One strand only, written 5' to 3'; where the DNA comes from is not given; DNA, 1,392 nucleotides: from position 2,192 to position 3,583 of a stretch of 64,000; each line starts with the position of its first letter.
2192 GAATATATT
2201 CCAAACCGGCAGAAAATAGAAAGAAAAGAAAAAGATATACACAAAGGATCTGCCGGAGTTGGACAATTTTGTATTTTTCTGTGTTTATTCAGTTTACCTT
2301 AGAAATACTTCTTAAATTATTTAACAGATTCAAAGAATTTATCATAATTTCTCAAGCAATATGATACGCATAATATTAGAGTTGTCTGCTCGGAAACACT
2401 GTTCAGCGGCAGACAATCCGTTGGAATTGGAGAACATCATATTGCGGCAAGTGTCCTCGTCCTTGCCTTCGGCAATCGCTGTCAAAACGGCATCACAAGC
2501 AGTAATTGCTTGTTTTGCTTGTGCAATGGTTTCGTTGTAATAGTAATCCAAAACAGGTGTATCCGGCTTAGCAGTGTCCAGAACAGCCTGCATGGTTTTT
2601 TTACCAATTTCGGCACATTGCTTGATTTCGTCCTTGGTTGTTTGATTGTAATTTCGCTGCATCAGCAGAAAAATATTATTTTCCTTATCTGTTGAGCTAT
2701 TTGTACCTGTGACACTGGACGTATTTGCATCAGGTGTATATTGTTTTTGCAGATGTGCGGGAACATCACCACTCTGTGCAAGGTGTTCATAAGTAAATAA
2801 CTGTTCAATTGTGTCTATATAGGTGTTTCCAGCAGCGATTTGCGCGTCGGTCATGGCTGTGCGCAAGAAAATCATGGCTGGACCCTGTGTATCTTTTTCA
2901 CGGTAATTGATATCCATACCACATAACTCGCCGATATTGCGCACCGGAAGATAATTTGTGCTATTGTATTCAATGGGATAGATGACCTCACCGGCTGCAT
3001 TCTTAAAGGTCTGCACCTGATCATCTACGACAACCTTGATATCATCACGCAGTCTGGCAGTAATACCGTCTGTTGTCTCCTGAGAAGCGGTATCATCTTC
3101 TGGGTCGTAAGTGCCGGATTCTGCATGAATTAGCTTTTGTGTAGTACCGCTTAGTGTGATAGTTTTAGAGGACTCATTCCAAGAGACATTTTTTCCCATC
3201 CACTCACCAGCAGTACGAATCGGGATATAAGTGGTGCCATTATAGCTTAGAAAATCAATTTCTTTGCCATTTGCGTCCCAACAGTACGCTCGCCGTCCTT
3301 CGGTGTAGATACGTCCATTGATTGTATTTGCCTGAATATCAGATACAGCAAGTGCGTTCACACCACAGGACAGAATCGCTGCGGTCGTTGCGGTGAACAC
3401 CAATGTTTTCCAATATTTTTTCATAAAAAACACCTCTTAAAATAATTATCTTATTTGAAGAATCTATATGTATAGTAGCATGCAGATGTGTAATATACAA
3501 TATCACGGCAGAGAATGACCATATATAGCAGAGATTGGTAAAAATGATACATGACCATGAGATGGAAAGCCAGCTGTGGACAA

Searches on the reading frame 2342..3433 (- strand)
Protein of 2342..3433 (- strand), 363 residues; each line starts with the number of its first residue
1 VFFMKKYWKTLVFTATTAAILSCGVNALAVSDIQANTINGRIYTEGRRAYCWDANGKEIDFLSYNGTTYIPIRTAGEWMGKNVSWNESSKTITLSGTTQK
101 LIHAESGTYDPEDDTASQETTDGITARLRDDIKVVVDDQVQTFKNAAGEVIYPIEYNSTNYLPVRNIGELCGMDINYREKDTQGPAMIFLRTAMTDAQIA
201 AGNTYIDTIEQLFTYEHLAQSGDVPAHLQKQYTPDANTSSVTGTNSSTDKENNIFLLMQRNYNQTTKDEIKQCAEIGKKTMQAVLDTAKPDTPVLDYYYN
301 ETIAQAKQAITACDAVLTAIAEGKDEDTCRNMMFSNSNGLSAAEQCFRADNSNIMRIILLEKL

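Call 3: search_protein_families(library=pfam, proteins=[window:2342-3433:-], max_evalue=0.1)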
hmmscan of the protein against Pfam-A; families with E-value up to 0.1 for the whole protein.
window:2342-3433:- (363 aa): 1 family
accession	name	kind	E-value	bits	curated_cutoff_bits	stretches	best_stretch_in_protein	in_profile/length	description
PF07833.16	Cu_amine_oxidN1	-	3.5e-10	40.2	24.2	1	62-103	14-48/108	Copper amine oxidase N-terminal domain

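Call 4: search_protein_families(library=ncbifam, proteins=[window:2342-3433:-], max_evalue=0.1)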
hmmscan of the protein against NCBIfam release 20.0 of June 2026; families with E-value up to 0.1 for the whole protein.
window:2342-3433:- (363 aa): 1 family
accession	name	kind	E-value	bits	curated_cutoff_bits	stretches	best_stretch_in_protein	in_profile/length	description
NF011420.0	PRK14847.1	equivalog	0.034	13.1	604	1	254-327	133-207/333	2-isopropylmalate synthase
